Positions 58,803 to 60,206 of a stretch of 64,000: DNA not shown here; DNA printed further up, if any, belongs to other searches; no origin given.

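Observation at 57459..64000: Non-canonical eutABC-like operon led by an arginine:glycine-amidinotransferase homologue and followed by a long CysK-fold enzyme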

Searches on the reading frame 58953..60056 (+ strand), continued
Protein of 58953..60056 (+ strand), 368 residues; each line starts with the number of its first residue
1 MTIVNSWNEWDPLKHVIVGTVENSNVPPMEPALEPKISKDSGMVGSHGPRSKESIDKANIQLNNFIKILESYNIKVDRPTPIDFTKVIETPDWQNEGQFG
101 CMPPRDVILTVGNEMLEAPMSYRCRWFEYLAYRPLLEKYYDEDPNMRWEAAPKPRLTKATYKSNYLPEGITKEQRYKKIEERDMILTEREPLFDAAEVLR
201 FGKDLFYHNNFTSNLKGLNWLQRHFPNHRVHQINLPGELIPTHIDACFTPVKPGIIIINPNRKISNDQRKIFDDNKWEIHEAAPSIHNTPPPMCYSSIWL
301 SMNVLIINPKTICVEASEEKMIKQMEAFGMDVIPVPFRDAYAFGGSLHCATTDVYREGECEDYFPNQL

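Call 76: search_dna_similar(query=P0121, collection=plasmids, mode=protein, max_rows=15)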
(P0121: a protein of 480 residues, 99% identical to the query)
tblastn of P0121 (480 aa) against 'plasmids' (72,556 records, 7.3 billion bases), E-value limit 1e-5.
Records with a match: 19; places in all: 19; records where one place covers at least 80% of the query: 2.
Best place of each record, by identity: <60% 19.
By first word of the organism name: Bacillus 8; Listeria 3; Paenibacillus 2; Bosea 1; Rhizobium 1; Sulfurovum 1; Collinsella 1; Treponema 1; Alkalihalophilus 1.
By predicted mobility (MOB-suite, as given by PLSDB): non-mobilizable 16; conjugative 2; mobilizable 1.
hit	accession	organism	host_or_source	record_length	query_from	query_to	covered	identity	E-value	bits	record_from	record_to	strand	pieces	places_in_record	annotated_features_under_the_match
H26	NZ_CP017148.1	Bosea vaviloviae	Vavilovia formosa,cell culture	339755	20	478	96%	50.1%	1e-138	447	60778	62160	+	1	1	pyridoxal-phosphate dependent enzyme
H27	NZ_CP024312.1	Rhizobium sp. NXC24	Phaseolus vulgaris,cell culture,plant ...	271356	14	479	97%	47.6%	1e-137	444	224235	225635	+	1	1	pyridoxal-phosphate dependent enzyme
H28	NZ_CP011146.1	Bacillus cereus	fried eel (fish)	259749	127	387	54%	27.8%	9e-9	66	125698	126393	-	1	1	cysK: cysteine synthase A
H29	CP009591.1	Bacillus cereus G9241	Human clinical sample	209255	149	389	50%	30.0%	2e-7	62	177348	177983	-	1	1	cysK: cysteine synthase A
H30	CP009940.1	Bacillus cereus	Homo sapiens,Human clinical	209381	149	389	50%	30.0%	2e-7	62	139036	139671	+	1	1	cysK: cysteine synthase A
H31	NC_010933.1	Bacillus cereus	-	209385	149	389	50%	30.0%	2e-7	62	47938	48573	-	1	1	cysK: cysteine synthase A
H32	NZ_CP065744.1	Bacillus tropicus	-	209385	149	389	50%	30.0%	2e-7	62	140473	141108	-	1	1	cysK: cysteine synthase A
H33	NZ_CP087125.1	Sulfurovum mangrovi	Mangrove sediment,mangrove sediment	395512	127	387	50%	29.2%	1e-7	82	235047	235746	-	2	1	none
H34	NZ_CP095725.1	Listeria innocua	Homo sapiens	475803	127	387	54%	25.3%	3e-7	61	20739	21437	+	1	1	cysK: cysteine synthase A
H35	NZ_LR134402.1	Listeria monocytogenes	Homo sapiens,Vein blood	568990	127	387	54%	25.3%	3e-7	61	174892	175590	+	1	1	cysK: cysteine synthase A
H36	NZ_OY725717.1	Collinsella aerofaciens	-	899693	127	387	54%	25.1%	5e-9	67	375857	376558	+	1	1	cysK: cysteine synthase A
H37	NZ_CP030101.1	Listeria monocytogenes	Environment,water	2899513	127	387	54%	24.9%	5e-7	60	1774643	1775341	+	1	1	none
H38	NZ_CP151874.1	Bacillus thuringiensis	-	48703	127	314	39%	30.5%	1e-7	62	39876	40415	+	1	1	cysK: cysteine synthase A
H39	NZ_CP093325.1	Bacillus sp. N5-665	whole organism,peat soil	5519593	127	314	39%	30.5%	2e-7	62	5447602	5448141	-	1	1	none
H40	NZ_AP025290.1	Treponema saccharophilum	-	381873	127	313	39%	29.6%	1e-9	69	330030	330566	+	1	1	cysK: cysteine synthase A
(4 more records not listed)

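Call 77: search_dna_similar(query=window:58953-60056:+, collection=plasmids, mode=protein, max_rows=20)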
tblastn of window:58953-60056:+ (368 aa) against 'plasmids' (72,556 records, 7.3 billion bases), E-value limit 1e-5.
Records with a match: 45; places in all: 45; records where one place covers at least 80% of the query: 42.
Best place of each record, by identity: <60% 45.
By first word of the organism name: Streptomyces 29; Pantoea 3; Bradyrhizobium 2; Embleya 2; Photobacterium 1; Dolichospermum 1; Methylobacterium 1; Mycobacterium 1; Rahnella 1; Robbsia 1; and 3 more.
By predicted mobility (MOB-suite, as given by PLSDB): non-mobilizable 33; mobilizable 7; conjugative 5.
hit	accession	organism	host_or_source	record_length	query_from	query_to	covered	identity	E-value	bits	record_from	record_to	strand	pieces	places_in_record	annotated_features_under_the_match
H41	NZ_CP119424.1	Photobacterium sp. DA100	-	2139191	4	368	99%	48.4%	1e-111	365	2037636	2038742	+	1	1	none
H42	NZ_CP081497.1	Streptomyces sp. BHT-5-2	whole organism,plant soil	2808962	4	367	99%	47.7%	2e-115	375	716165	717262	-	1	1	none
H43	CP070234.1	Dolichospermum sp. DET69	freshwater metagenome,metagenomic ...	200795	3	365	99%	41.4%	1e-92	310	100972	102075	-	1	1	glycine amidinotransferase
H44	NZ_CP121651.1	Bradyrhizobium sp. CB82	Stylosanthes guianensis,cell culture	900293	4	364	98%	37.7%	9e-62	221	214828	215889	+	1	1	amidinotransferase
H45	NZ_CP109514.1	Streptomyces sp. NBC_01420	-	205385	4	364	98%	36.4%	2e-69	243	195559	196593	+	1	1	amidinotransferase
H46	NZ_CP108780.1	Streptomyces sp. NBC_00891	-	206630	4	364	98%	36.2%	9e-69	241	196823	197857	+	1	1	amidinotransferase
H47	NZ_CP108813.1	Streptomyces sp. NBC_00869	-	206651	4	364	98%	36.2%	9e-69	241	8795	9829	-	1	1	amidinotransferase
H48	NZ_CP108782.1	Streptomyces sp. NBC_00890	-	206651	4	364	98%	36.2%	9e-69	241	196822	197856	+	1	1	amidinotransferase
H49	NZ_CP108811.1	Streptomyces sp. NBC_00870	-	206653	4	364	98%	36.2%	9e-69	241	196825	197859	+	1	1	amidinotransferase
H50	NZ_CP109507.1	Streptomyces sp. NBC_01423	-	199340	4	364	98%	36.2%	1e-68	241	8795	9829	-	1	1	amidinotransferase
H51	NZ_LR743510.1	Methylobacterium bullatum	-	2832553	4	364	98%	35.5%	1e-62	223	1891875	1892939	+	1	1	none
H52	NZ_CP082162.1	Bradyrhizobium sp. 195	Acmispon strigosus,cell culture,root ...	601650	4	364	98%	35.1%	1e-57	209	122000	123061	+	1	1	amidinotransferase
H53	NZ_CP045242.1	Pantoea sp. JZ29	Euphorbia granulata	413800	4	363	98%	34.8%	2e-57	208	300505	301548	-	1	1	amidinotransferase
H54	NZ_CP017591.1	Pantoea stewartii subsp. stewartii DC283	Zea mays,Strain was received from ...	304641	4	363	98%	34.8%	2e-57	208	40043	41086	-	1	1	hypothetical protein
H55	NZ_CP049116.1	Pantoea stewartii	Dracaena sanderiana,cell ...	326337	4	363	98%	34.8%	2e-57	208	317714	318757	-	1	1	hypothetical protein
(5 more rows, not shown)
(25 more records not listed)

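Call 78: get_annotated_region(hit=H26, flank=9000)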
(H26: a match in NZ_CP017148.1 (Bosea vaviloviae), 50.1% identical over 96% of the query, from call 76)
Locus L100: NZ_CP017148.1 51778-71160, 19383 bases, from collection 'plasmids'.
description: Bosea vaviloviae strain Vaf18 plasmid unnamed1, complete sequence
organism: Bosea vaviloviae (NCBI taxid 1526658)
taxonomy: Bacteria; Pseudomonadota; Alphaproteobacteria; Hyphomicrobiales; Boseaceae; Bosea; Bosea vaviloviae
host: -; source: Vavilovia formosa,cell culture; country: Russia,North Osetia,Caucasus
typing (MOB-suite, as given by PLSDB): conjugative; replicon rep_cluster_456; relaxase MOBP; mating-pair formation MPF_T
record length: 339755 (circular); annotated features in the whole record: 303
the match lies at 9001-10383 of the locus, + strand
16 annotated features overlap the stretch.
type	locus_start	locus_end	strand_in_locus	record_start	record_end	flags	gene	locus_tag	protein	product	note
CDS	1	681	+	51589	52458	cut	-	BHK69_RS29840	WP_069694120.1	methylenetetrahydrofolate reductase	GO:0006555 - methionine metabolic process [Evidence IEA]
CDS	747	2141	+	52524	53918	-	-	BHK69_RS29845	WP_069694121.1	aminomethyltransferase family protein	-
CDS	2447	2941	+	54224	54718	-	-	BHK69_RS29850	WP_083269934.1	MarR family transcriptional regulator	GO:0006355 - regulation of DNA-templated transcription [Evidence IEA]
CDS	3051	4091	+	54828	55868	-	-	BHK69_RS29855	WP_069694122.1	TRAP transporter substrate-binding protein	-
CDS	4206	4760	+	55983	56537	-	-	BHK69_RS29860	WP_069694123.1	TRAP transporter small permease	GO:0015740 - C4-dicarboxylate transport [Evidence IEA]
CDS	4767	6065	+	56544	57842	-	-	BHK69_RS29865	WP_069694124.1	TRAP transporter permease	-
CDS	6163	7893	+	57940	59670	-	-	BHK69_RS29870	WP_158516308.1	thiamine pyrophosphate-binding protein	-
CDS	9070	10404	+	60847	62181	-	-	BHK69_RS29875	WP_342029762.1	pyridoxal-phosphate dependent enzyme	-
CDS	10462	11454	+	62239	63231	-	-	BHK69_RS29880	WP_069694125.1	IS481 family transposase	-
CDS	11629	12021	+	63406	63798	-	-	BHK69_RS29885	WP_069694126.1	RidA family protein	-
CDS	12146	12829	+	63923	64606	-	-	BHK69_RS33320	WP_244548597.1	MFS transporter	GO:0055085 - transmembrane transport [Evidence IEA]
CDS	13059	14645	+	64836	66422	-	ggt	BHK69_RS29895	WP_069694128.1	gamma-glutamyltransferase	GO:0006750 - glutathione biosynthetic process [Evidence IEA]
CDS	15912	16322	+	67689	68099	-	-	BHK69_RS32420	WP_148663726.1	hypothetical protein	-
CDS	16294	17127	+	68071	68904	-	-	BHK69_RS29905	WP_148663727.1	M20/M25/M40 family metallo-hydrolase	-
CDS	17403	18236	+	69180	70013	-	-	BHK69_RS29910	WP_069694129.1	sulfite exporter TauE/SafE family protein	GO:0006810 - transport [Evidence IEA]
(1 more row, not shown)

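Call 79: get_annotated_region(hit=H27, flank=9000)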
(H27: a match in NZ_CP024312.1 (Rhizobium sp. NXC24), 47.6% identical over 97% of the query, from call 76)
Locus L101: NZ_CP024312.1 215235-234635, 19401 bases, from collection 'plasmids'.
description: Rhizobium sp. NXC24 plasmid pRspNXC24a, complete sequence
organism: Rhizobium sp. NXC24 (NCBI taxid 2048897)
taxonomy: Bacteria; Pseudomonadota; Alphaproteobacteria; Hyphomicrobiales; Rhizobiaceae; Rhizobium; Rhizobium sp. NXC24
host: -; source: Phaseolus vulgaris,cell culture,plant nodule in agricultural field; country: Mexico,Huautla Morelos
typing (MOB-suite, as given by PLSDB): conjugative; replicon rep_cluster_2437; relaxase MOBP; mating-pair formation MPF_T
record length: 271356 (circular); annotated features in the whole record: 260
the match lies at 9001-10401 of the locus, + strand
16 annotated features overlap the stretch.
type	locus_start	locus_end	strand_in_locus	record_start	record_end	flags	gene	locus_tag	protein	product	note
CDS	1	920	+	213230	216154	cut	-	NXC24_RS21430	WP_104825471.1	FAD-binding and (Fe-S)-binding domain-containing protein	-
CDS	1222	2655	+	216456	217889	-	-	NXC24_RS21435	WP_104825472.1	M20 family metallopeptidase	-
CDS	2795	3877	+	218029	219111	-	-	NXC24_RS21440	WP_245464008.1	amino acid ABC transporter substrate-binding protein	-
CDS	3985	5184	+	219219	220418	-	-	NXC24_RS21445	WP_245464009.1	ABC transporter permease subunit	GO:0015837 - amine transport [Evidence IEA]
CDS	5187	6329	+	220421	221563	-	-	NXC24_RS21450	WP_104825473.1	amino acid ABC transporter permease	GO:0006865 - amino acid transport [Evidence IEA]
CDS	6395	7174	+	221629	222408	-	-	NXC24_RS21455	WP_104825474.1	amino acid ABC transporter ATP-binding protein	-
CDS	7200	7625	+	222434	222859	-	-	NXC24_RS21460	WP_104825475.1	heme-binding protein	-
CDS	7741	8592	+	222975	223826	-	-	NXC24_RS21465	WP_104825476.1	sulfite exporter TauE/SafE family protein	GO:0006810 - transport [Evidence IEA]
CDS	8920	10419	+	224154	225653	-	-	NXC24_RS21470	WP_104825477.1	pyridoxal-phosphate dependent enzyme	-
CDS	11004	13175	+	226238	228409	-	-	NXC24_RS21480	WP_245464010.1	bifunctional diguanylate cyclase/phosphodiesterase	-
CDS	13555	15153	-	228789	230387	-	-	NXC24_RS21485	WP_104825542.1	IS66 family transposase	-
CDS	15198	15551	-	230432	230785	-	tnpB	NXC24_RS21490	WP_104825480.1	IS66 family insertion sequence element accessory protein TnpB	-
CDS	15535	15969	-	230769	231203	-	-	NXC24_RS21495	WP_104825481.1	transposase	GO:0006313 - DNA transposition [Evidence IEA]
CDS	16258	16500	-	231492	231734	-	-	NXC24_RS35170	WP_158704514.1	hypothetical protein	-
CDS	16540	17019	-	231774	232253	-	-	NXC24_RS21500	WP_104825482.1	chemotaxis protein CheW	GO:0006935 - chemotaxis [Evidence IEA]; GO:0007165 - signal transduction [Evidence IEA]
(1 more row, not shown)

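Call 80: get_annotated_region(hit=H41, flank=9000)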
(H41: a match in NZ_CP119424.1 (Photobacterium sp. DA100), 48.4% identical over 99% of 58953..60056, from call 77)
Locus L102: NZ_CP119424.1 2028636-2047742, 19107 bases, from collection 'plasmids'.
description: Photobacterium sp. DA100 plasmid pDA100, complete sequence
organism: Photobacterium sp. DA100 (NCBI taxid 3027472)
taxonomy: Bacteria; Pseudomonadota; Gammaproteobacteria; Vibrionales; Vibrionaceae; Photobacterium; Photobacterium sp. DA100
host: -; source: -; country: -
typing (MOB-suite, as given by PLSDB): non-mobilizable
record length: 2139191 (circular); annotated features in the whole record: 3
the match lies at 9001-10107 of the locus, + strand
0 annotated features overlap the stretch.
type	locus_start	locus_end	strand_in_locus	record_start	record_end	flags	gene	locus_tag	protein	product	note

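Call 82: search_protein_families(library=pfam, proteins=[L102:3211-4233:+, L102:4764-5702:+, L102:5715-7172:+, L102:7634-8545:-, L102:10744-13836:-, L102:13839-14912:-, L057:7537-8574:+, L057:8704-9678:-, L057:11350-12795:+, L057:12795-13928:+], max_evalue=0.0001)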
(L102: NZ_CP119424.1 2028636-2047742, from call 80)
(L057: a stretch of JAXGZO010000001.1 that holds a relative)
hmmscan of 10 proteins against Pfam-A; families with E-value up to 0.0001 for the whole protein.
L102:3211-4233:+ (341 aa): 4 families
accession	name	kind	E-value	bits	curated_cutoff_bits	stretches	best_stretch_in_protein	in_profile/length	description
PF00532.27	Peripla_BP_1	-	3.3e-40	138.8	22.2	1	60-326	2-279/281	Periplasmic binding proteins and sugar binding domain of LacI family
PF13377.12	Peripla_BP_3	-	1.6e-36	126.3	26.5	1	170-330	2-167/167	Periplasmic binding protein-like domain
PF13407.12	Peripla_BP_4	-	1.2e-25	91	35.1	1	62-280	1-223/258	Periplasmic binding protein domain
PF00356.27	LacI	-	1.9e-17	63.2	27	1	3-47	1-45/46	Bacterial regulatory proteins, lacI family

L102:4764-5702:+ (313 aa): 1 family
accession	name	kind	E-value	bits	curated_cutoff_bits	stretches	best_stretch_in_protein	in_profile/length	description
PF00892.27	EamA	-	9.4e-28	97.6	28.2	2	8-139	2-134/135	EamA-like transporter family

L102:5715-7172:+ (486 aa): 1 family
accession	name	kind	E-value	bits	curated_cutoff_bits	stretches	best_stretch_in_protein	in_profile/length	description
PF00474.23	SSF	-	7.9e-29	101.2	22.8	1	37-437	1-406/406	Sodium:solute symporter family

L102:7634-8545:- (303 aa): 2 families
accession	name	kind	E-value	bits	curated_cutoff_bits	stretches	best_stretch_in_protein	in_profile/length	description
PF12833.13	HTH_18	-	5e-20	72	33.6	1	198-275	2-79/80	Helix-turn-helix domain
PF00165.29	HTH_AraC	-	9.1e-14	51.6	26.6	1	184-224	1-41/42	Bacterial regulatory helix-turn-helix proteins, AraC family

L102:10744-13836:- (1030 aa): 2 families
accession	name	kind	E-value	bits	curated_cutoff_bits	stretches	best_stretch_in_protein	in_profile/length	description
PF00873.25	ACR_tran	-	1.8e-300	999.7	28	1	3-1009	2-1020/1021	AcrB/AcrD/AcrF family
PF03176.21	MMPL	-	1.8e-11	44.1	20.5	1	331-486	143-300/333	MMPL family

L102:13839-14912:- (357 aa): 2 families
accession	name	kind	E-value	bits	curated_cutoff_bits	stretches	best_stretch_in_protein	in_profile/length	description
PF16576.10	HlyD_D23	-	3.2e-30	105.5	30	1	51-264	3-213/214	Barrel-sandwich domain of CusB or HlyD membrane-fusion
PF13437.12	HlyD_3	-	2.8e-13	50.9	22.2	1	162-262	2-106/106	HlyD family secretion protein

L057:7537-8574:+ (346 aa): 1 family
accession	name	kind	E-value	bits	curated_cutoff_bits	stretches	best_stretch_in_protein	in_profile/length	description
PF14088.11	DUF4268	-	9.3e-12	45.6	27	1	62-193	1-139/140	Domain of unknown function (DUF4268)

L057:8704-9678:- (324 aa): 1 family
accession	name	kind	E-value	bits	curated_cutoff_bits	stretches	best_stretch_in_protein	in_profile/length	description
PF02633.19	Creatininase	-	3.6e-57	194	31.3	1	78-317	2-237/238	Creatinine amidohydrolase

L057:11350-12795:+ (482 aa): 1 family
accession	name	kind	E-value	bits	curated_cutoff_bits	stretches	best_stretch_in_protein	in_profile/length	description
PF00282.25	Pyridoxal_deC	-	1.5e-96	323.8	27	1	37-405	1-373/375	Pyridoxal-dependent decarboxylase conserved domain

L057:12795-13928:+ (378 aa): 1 family
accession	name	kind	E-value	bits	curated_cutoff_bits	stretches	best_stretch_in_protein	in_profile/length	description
PF00155.27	Aminotran_1_2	-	1.1e-37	130.5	19.7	1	27-371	4-361/361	Aminotransferase class I and II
